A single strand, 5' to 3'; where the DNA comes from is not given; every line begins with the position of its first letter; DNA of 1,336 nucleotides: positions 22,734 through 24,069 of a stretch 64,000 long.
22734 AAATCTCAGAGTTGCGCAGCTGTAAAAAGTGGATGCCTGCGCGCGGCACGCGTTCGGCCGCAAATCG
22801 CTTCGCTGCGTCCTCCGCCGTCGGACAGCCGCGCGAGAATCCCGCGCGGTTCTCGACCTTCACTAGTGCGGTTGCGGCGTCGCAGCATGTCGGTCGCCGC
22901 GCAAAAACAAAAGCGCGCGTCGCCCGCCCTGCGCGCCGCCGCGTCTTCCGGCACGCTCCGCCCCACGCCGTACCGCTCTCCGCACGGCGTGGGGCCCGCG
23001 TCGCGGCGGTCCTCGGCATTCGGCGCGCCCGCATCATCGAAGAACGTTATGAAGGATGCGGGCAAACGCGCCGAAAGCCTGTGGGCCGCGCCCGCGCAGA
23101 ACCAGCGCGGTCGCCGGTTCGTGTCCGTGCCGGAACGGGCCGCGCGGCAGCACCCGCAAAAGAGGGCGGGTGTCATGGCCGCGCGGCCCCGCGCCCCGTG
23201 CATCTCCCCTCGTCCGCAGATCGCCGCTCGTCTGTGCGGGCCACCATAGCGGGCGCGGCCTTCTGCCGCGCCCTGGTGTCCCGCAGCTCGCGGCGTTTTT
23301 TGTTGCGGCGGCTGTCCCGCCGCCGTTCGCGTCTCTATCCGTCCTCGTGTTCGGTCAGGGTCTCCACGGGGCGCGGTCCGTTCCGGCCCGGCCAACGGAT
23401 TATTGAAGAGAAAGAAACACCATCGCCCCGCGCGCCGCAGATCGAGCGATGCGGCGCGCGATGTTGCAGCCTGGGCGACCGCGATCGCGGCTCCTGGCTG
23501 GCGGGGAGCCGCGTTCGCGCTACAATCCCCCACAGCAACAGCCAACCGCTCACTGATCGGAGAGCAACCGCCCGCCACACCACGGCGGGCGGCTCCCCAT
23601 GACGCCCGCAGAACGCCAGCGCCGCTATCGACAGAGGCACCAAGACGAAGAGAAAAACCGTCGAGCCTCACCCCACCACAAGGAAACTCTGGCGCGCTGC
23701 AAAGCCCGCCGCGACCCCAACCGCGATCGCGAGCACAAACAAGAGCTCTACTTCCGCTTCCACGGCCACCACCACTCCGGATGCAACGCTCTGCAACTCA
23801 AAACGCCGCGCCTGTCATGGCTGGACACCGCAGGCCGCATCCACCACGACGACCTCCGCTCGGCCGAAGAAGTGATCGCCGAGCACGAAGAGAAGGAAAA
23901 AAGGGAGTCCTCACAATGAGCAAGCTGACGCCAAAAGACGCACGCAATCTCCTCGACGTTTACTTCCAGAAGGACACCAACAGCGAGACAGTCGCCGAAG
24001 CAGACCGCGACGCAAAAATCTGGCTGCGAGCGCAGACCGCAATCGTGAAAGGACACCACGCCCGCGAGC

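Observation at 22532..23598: About 1.06 kb block tiled with perfect GC-rich hairpins: large ncRNA or single-stranded-DNA signal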

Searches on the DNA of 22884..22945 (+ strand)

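Call 82: build_rna_model(alignment_id=A5, structure=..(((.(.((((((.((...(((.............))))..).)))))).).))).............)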
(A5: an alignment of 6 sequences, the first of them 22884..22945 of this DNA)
Model R1 built from alignment A5 (6 sequences, 69 columns); structure: as given.
model positions 59; base pairs 15; branch points 0; effective number of sequences 6; information 0.86 bits per position. Calibrated on 0.2 Mb of random sequence (short: E-values are rough).
structure used (alignment columns):
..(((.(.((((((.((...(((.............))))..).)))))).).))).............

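Call 83: search_with_rna_model(model_id=R1, sources=[window, L008, L009, L011, L012, L013, L014, L015, L016, L017, L018, L019, L020, L021, L022, L023, L024, L025, L026, L027, L028, L029, L030, L031, L032, L033, L034, L089, L090, L091, L092, L093, L094, L168, L169, L170, L187, L193, L194, L195, L196, L197], max_evalue=1, make_alignment=true, show_alignments=0)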
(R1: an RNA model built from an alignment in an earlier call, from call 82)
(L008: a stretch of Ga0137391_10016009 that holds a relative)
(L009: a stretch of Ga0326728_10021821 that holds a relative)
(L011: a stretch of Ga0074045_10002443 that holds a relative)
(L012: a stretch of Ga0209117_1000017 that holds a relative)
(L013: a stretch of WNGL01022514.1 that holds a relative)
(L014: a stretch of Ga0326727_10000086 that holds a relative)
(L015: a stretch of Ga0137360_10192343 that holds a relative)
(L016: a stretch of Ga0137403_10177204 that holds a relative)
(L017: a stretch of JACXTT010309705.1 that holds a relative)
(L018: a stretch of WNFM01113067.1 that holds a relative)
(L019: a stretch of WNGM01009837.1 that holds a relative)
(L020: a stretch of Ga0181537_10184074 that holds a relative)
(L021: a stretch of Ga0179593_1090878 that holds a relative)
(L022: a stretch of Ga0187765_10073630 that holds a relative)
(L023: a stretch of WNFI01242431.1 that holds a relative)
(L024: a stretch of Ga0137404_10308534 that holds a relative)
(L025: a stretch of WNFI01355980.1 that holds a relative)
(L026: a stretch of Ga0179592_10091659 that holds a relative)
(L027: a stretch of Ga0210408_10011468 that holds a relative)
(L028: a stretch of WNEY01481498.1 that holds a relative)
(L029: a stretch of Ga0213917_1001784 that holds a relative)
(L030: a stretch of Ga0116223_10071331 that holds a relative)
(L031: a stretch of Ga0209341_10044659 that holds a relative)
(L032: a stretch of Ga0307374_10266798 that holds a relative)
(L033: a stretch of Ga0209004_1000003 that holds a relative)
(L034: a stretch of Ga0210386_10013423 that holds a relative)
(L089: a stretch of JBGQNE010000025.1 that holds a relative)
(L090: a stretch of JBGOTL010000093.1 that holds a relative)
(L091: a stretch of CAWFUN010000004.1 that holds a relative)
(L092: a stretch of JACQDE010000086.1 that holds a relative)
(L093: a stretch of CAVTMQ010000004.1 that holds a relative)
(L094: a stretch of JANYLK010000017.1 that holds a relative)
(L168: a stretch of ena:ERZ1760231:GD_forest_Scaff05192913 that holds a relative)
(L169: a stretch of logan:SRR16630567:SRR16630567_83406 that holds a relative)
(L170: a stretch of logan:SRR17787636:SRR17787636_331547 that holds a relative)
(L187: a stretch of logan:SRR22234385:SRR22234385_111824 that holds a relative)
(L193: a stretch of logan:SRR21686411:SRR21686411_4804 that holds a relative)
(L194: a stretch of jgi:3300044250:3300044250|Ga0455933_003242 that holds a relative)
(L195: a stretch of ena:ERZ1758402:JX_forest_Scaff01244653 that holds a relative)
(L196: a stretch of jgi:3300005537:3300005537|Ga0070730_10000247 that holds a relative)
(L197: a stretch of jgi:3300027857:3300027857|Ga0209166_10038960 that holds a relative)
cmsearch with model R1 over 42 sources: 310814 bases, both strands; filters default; matches with E-value up to 1: 23.
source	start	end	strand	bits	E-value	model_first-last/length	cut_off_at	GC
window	22885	22943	+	72.8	1.7e-12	1-59/59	no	0.75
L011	9570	9629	+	62.7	2.4e-10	1-59/59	no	0.67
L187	4118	4177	+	59.6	1.1e-09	1-59/59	no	0.67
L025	2527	2580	+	58.2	2.1e-09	1-59/59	no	0.7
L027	2668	2730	+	56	5.9e-09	1-59/59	no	0.7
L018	9471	9524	+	53.3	2.2e-08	1-59/59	no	0.7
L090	5739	5801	+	45.8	8.5e-07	1-59/59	no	0.71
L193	4883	4936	+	43.2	3.1e-06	1-59/59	no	0.74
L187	4737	4788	+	36.7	7.2e-05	1-59/59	no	0.73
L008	3165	3243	+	31.9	0.00074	1-59/59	no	0.7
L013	3492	3548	+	31.8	0.00076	1-59/59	no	0.63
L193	4611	4663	+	28.5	0.0039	1-59/59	no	0.66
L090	5389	5446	+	27.4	0.0066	1-59/59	no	0.67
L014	9547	9598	+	25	0.021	1-59/59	no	0.65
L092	6083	6139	+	23.5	0.044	1-59/59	no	0.72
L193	4600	4652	-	23.5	0.044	1-59/59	no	0.72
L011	9707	9758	+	23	0.056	1-59/59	no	0.75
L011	9696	9747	-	20.7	0.17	1-59/59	no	0.71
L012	8863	8926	+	20.3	0.2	1-59/59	no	0.69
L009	2186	2237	+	20.1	0.23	1-59/59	no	0.71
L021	2207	2263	+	20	0.24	1-59/59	no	0.54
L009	5942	5979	+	17.4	0.83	1-59/59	no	0.66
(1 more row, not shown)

Alignment A6: 23 matches aligned to the model, 101 columns, each read 5' to 3' on its own strand. Consensus structure (alignment columns), stored with it:
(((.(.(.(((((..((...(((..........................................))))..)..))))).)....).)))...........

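Call 85: search_with_rna_model(model_id=R1, sources=[window, L008, L009, L011, L012, L013, L014, L025, L027, L090, L091, L092, L187, L193, L195, L196, L033, L034, L169, L170], max_evalue=0.02, make_alignment=true)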
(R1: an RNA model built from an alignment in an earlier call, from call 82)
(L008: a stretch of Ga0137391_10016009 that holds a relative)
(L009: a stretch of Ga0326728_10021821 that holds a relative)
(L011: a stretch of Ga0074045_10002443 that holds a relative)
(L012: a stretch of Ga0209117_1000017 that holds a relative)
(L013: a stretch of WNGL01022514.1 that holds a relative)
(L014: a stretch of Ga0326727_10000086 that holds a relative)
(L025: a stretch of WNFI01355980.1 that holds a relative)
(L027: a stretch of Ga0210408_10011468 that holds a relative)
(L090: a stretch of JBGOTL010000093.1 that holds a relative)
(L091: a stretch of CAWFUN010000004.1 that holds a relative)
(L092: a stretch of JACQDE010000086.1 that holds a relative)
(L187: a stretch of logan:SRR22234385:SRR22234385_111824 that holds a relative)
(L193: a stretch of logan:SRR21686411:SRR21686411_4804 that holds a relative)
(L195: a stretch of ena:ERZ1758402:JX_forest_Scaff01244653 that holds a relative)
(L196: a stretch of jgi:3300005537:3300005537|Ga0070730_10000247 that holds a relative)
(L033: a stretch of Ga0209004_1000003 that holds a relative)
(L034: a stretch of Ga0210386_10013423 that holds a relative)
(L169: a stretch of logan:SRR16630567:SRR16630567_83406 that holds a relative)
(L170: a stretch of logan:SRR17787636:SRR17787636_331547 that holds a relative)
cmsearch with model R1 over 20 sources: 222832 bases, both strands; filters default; matches with E-value up to 0.02: 13.
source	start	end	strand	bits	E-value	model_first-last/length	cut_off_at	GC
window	22885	22943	+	72.8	1.3e-12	1-59/59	no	0.75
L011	9570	9629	+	62.7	1.7e-10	1-59/59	no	0.67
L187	4118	4177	+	59.6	7.6e-10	1-59/59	no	0.67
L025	2527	2580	+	58.2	1.5e-09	1-59/59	no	0.7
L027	2668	2730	+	56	4.3e-09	1-59/59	no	0.7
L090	5739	5801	+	45.8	6.1e-07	1-59/59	no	0.71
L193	4883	4936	+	43.2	2.2e-06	1-59/59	no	0.74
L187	4737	4788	+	36.7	5.1e-05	1-59/59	no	0.73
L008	3165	3243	+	31.9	0.00053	1-59/59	no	0.7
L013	3492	3548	+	31.8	0.00054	1-59/59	no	0.63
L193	4611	4663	+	28.5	0.0028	1-59/59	no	0.66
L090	5389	5446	+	27.4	0.0047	1-59/59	no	0.67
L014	9547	9598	+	25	0.015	1-59/59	no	0.65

Alignment A7: 13 matches aligned to the model, 95 columns, each read 5' to 3' on its own strand. Consensus structure (alignment columns), stored with it:
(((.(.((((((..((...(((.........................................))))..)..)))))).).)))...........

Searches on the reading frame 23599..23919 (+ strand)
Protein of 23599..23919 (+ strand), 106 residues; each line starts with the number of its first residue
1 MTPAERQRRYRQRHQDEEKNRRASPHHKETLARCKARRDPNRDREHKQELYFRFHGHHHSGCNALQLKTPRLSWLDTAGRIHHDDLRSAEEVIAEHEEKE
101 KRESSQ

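Call 14: search_protein_families(library=pfam, max_evalue=0.1, proteins=[window:23599-23919:+])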
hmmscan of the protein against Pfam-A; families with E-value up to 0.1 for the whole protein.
window:23599-23919:+ (106 aa): 0 families

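Call 15: search_protein_families(library=phrogs, max_evalue=0.1, proteins=[window:23599-23919:+])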
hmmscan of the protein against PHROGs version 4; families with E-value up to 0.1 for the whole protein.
window:23599-23919:+ (106 aa): 0 families

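Call 18: find_encoding_contigs(protein=window:23599-23919:+, flank=6000, max_places=10)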
Protein window:23599-23919:+ (106 aa): 11 contigs read that carry it; 7 places shown.
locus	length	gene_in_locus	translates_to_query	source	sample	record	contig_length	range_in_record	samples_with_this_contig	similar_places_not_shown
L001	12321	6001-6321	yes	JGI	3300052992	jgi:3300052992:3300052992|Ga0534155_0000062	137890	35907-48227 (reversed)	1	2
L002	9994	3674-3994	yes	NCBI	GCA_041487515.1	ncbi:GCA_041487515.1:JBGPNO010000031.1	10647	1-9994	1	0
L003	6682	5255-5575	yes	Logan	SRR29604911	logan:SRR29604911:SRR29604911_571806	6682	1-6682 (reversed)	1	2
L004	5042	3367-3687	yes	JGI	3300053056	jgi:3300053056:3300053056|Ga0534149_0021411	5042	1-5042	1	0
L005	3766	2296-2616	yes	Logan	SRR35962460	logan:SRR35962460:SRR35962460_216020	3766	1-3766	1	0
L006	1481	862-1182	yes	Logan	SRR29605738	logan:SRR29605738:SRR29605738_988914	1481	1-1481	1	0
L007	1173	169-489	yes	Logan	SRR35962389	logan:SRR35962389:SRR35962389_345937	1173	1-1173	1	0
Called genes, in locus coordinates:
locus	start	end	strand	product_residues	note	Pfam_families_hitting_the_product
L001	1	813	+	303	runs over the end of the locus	PF01619:Pro_dh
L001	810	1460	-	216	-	PF01596:Methyltransf_3, PF13578:Methyltransf_24, PF13649:Methyltransf_25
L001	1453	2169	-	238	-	PF13483:Lactamase_B_3, PF00753:Lactamase_B, PF12706:Lactamase_B_2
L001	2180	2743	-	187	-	PF08534:Redoxin, PF00578:AhpC-TSA, PF00255:GSHPx (weak), PF00085:Thioredoxin, PF13905:Thioredoxin_8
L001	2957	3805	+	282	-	PF00589:Phage_integrase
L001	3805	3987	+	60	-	-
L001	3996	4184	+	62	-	-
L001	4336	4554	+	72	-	-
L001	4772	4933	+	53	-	-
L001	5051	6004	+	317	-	-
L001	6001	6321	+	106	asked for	-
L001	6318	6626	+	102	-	-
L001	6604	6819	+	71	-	-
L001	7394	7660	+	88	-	PF12797:Fer4_2 (faint), PF13237:Fer4_10 (weak), PF14697:Fer4_21 (faint), PF12800:Fer4_4 (faint), PF13183:Fer4_8 (faint), PF12838:Fer4_7, PF13187:Fer4_9 (weak), PF00037:Fer4, +1 more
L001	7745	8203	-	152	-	PF02082:Rrf2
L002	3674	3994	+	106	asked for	-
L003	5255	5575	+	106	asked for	-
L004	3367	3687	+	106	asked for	-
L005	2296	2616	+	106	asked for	-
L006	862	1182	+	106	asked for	-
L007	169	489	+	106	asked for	-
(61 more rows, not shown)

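Call 74: find_homologous_proteins(query=window:23599-23919:+, max_evalue=0.001)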
Query window:23599-23919:+ (106 aa): 1 proteins with E <= 0.001 among 2 candidates.
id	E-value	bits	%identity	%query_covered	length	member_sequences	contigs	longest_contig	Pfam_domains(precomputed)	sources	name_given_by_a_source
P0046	6.3e-63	228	100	100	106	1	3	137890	-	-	-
